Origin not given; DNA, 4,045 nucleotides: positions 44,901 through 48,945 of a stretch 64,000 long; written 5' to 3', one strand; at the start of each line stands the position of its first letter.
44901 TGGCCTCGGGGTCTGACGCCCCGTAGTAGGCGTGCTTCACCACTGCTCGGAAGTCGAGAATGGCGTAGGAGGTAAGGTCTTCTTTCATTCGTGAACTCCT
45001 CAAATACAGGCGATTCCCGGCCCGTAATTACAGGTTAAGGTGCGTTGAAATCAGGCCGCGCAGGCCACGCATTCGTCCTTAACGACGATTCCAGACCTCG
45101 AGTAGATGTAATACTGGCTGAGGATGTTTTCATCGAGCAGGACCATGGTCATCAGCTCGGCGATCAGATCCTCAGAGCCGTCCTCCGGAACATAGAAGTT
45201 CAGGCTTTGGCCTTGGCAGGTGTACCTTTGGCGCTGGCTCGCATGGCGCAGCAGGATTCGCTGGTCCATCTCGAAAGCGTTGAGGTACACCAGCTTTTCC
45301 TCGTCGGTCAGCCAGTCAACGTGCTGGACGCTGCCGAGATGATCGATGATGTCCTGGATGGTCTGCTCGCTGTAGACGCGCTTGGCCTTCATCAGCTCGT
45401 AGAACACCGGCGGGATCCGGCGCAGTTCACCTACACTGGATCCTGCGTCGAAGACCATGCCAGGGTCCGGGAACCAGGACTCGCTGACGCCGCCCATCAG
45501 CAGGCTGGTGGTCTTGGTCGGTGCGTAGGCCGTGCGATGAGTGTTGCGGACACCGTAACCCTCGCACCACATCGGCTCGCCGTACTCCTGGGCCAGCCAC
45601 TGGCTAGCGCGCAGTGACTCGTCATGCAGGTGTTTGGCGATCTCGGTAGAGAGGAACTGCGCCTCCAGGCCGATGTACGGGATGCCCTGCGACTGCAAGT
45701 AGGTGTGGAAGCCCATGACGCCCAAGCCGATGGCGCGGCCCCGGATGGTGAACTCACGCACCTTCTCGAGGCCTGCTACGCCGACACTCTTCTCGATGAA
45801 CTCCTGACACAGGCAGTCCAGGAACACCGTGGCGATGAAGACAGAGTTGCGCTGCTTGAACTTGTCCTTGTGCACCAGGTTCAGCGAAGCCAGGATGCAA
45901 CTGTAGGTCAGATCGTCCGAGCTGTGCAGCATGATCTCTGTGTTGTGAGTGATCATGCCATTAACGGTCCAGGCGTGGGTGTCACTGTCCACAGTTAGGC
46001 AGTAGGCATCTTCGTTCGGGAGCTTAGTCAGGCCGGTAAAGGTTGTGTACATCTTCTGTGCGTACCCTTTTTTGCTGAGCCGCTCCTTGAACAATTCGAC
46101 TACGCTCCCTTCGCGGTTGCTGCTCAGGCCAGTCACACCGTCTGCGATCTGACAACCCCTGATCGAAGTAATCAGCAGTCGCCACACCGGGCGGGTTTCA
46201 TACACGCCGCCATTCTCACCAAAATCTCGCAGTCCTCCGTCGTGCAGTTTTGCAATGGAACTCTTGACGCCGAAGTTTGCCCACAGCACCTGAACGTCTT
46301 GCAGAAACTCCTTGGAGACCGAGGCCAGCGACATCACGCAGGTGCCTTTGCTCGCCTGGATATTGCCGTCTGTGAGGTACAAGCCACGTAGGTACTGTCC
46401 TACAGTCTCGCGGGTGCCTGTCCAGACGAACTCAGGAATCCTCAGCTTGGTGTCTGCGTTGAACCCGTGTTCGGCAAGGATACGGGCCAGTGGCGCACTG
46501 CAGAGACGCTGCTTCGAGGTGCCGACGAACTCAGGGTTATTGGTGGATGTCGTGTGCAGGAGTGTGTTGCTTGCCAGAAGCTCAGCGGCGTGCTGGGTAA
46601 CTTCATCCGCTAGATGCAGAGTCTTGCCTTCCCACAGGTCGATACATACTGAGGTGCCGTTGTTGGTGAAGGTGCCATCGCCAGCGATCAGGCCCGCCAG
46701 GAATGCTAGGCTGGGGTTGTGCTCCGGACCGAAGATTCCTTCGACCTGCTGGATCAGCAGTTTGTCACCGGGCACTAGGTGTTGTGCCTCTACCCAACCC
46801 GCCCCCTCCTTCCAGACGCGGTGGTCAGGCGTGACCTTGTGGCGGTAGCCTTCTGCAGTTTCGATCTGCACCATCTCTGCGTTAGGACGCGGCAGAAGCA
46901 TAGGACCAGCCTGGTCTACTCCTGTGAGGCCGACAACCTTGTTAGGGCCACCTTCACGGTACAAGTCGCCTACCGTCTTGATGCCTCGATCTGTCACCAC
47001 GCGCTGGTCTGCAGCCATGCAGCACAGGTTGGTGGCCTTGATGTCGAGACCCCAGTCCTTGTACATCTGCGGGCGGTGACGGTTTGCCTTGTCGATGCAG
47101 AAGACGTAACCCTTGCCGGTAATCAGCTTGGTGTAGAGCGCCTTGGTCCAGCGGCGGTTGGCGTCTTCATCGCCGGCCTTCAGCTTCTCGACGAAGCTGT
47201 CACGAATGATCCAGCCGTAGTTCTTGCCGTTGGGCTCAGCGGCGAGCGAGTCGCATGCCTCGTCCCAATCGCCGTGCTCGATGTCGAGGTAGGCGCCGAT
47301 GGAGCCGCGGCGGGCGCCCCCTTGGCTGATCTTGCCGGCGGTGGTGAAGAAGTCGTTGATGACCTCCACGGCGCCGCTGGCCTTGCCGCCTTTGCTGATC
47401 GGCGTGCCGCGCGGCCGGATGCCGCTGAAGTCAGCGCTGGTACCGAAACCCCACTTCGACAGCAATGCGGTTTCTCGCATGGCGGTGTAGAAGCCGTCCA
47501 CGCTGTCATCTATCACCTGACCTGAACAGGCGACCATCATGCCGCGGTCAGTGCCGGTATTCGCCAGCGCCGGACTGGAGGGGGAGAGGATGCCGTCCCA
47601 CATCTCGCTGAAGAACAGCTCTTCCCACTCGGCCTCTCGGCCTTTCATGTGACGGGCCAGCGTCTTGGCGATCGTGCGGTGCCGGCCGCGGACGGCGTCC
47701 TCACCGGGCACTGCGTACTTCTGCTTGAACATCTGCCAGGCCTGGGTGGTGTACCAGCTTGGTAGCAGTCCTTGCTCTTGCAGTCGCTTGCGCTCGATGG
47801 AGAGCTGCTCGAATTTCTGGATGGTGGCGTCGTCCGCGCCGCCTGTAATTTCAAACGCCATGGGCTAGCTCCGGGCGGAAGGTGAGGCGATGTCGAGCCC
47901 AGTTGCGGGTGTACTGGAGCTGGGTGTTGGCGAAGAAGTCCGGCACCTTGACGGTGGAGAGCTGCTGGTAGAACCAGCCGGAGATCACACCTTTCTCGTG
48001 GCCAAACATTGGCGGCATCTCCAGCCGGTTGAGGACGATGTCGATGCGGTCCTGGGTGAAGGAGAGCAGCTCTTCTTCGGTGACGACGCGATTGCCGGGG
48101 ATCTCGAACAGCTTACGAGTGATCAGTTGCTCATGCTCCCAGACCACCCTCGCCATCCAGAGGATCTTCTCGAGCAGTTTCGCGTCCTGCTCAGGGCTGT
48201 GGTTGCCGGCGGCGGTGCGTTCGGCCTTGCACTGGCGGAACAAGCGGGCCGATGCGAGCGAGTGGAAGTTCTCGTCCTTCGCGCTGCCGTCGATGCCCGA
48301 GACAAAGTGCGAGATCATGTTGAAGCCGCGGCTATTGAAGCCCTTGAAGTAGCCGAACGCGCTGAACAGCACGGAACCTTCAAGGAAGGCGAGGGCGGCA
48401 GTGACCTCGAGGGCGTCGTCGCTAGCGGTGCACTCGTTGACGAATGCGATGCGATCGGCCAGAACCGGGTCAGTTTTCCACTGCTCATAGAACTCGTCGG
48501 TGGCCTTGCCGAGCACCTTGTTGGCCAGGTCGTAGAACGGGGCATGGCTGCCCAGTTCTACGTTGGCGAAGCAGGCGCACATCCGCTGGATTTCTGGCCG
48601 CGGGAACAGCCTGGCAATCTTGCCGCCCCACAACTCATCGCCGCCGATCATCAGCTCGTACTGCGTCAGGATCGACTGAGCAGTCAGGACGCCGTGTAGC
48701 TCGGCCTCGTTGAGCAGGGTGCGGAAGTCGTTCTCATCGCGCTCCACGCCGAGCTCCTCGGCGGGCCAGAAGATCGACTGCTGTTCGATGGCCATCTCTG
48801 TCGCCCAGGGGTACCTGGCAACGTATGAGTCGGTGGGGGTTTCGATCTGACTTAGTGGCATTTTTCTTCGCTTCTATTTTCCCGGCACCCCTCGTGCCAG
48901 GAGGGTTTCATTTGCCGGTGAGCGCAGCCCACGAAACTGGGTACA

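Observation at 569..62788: Phage-wide AT-cored palindromic motif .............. in about 20 intergenic gaps on both arms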

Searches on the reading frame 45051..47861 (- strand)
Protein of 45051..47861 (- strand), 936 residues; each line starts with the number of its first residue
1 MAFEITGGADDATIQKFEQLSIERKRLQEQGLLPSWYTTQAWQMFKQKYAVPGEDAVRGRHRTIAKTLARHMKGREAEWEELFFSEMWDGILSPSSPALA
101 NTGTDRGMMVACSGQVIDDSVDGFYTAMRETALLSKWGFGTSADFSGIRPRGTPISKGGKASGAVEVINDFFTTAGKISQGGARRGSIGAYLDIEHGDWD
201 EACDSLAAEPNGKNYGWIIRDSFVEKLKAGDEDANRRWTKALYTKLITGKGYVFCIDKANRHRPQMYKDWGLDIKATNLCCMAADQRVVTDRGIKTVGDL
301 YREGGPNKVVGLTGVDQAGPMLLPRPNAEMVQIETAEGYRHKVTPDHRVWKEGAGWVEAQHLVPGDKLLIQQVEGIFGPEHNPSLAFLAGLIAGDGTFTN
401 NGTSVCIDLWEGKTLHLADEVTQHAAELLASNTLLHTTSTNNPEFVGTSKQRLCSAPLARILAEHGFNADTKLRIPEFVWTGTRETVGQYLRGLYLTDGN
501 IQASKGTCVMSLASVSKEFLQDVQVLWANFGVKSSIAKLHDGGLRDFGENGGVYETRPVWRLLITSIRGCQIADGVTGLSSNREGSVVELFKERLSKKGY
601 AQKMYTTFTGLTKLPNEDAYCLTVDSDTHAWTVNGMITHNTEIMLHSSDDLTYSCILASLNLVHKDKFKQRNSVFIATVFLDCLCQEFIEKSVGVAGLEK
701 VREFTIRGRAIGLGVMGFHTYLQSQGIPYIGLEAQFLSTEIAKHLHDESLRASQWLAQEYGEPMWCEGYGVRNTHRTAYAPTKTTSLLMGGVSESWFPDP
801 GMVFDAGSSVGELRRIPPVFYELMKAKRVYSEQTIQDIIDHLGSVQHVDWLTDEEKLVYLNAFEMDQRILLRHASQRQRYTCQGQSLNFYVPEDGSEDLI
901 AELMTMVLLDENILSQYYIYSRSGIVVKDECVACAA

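Call 11: search_protein_families(library=pfam, proteins=[window:45051-47861:-], max_evalue=0.001)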
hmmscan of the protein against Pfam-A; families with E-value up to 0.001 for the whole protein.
window:45051-47861:- (936 aa): 4 families
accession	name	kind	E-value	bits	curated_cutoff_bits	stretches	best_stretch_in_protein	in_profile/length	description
PF02867.20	Ribonuc_red_lgC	-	7.1e-60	203.5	23.9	3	767-903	374-508/523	Ribonucleotide reductase, barrel domain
PF14528.11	LAGLIDADG_3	-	3.1e-17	63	22.5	1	488-545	4-61/82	LAGLIDADG-like domain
PF00317.26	Ribonuc_red_lgN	-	8.2e-09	35.8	28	1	37-107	3-77/77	Ribonucleotide reductase, all-alpha domain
PF14890.11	Intein_splicing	-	3.9e-06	27.2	35.8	1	325-640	45-155/155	Intein splicing domain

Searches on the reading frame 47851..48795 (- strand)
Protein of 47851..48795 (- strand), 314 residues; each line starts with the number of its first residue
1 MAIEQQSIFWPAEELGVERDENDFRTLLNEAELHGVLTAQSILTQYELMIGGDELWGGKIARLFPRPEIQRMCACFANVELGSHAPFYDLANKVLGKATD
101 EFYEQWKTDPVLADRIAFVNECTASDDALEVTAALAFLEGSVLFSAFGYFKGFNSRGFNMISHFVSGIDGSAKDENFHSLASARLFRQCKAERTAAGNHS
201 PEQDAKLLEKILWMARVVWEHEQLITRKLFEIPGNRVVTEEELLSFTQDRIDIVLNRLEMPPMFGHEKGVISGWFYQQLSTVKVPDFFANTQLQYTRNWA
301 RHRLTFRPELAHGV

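Call 11: search_protein_families(library=pfam, proteins=[window:47851-48795:-], max_evalue=0.001)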
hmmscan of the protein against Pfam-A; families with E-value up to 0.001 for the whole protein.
window:47851-48795:- (314 aa): 1 family
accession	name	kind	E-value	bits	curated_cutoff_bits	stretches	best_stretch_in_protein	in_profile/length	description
PF00268.27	Ribonuc_red_sm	-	2e-24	86.9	33.6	1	5-266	19-276/281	Ribonucleotide reductase, small chain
